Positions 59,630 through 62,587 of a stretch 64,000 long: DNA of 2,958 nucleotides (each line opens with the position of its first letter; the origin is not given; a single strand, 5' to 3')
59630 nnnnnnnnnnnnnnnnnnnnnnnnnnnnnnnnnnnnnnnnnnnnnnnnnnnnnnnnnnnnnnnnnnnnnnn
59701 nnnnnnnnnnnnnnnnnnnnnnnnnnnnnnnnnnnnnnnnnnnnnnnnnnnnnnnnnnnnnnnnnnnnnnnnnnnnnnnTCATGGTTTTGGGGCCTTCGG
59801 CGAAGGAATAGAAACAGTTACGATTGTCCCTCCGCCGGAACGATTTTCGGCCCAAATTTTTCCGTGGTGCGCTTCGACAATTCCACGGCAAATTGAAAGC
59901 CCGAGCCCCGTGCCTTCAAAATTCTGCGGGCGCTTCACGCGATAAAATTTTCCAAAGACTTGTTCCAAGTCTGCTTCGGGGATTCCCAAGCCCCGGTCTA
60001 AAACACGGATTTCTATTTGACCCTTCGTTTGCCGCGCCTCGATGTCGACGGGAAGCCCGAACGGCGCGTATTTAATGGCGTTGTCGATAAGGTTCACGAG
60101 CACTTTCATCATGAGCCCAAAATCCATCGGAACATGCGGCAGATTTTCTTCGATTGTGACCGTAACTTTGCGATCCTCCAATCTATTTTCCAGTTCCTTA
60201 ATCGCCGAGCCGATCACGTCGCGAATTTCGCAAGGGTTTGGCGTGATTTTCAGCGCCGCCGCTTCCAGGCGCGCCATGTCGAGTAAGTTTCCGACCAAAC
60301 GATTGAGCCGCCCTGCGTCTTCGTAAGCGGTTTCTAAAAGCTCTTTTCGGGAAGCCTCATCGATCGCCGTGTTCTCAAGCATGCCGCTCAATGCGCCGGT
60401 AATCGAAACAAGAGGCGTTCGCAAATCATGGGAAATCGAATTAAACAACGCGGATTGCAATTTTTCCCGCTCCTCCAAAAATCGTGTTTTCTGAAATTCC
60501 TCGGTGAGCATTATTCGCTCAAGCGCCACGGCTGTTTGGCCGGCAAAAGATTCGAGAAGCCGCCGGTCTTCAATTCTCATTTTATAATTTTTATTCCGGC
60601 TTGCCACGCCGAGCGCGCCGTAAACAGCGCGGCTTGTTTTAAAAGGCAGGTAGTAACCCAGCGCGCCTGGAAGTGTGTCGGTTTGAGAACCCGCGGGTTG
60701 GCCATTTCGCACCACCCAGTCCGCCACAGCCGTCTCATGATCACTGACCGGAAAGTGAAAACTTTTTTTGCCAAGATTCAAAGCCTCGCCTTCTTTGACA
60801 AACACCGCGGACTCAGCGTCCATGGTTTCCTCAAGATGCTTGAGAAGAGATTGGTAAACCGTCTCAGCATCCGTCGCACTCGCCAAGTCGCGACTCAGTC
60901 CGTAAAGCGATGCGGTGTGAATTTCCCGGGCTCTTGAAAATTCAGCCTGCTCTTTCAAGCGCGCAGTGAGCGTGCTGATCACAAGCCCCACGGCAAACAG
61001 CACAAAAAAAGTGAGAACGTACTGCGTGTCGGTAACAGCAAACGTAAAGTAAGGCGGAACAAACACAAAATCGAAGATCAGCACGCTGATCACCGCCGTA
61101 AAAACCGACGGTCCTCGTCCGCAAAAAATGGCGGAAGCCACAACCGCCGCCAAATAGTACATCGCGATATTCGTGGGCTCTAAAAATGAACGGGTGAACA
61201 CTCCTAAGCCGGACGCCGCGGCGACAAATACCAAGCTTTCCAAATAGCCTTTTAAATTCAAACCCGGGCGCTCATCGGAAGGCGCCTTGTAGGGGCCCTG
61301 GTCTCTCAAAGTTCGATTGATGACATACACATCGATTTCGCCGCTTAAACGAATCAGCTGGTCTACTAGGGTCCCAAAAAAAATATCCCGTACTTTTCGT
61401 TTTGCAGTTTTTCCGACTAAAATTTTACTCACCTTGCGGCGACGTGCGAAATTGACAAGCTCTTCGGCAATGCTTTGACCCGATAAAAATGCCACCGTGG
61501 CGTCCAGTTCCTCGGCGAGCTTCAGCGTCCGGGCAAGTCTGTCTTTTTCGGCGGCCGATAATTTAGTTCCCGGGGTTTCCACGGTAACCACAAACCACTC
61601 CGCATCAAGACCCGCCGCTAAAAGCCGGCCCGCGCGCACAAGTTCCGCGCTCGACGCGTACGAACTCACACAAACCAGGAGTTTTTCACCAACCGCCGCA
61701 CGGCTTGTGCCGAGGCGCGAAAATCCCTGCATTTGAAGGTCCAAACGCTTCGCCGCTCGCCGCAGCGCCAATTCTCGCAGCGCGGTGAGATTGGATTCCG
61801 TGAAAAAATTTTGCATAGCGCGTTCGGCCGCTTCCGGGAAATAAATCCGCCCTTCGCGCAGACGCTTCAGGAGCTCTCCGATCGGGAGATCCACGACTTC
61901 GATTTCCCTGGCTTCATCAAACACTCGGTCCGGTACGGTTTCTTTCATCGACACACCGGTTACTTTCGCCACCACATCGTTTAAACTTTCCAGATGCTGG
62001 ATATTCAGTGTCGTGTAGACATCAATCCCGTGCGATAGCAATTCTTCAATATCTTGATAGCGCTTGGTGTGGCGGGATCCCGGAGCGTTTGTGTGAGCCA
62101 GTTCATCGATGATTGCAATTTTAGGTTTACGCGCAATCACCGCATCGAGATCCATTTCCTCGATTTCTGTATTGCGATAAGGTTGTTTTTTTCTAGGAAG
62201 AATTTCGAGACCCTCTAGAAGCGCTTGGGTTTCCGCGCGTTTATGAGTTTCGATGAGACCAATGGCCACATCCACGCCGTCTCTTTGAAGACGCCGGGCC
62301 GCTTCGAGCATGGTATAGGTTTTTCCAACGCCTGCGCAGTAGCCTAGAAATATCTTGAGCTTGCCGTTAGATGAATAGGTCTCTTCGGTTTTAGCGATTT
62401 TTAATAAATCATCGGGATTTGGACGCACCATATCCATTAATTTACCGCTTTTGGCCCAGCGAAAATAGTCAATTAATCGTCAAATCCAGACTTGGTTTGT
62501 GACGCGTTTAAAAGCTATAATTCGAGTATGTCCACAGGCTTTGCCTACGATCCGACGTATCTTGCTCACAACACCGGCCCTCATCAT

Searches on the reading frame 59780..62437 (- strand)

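Call 42: search_protein_families(library=pfam, proteins=[window:59780-62437:-], max_evalue=0.0001)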
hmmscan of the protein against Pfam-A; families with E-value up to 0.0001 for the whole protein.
window:59780-62437:- (885 aa): 6 families
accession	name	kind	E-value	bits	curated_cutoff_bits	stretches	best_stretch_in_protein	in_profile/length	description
PF02702.23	KdpD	-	1.6e-96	322.2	26.1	1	24-231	2-209/210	Osmosensitive K+ channel His kinase sensor domain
PF13493.11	DUF4118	-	5.1e-31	107.1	28.4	1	398-503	1-106/107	Domain of unknown function (DUF4118)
PF02518.31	HATPase_c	-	7e-29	100.9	26.4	1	776-880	6-110/111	Histidine kinase-, DNA gyrase B-, and HSP90-like ATPase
PF00512.31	HisKA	-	2.3e-14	53.6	26.9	1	661-726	2-65/66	His Kinase A (phospho-acceptor) domain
PF13492.12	GAF_3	-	1.6e-08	35.4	27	1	525-641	3-129/129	GAF domain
PF13185.12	GAF_2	-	9e-05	23.1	28.6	0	522-640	2-136/136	GAF domain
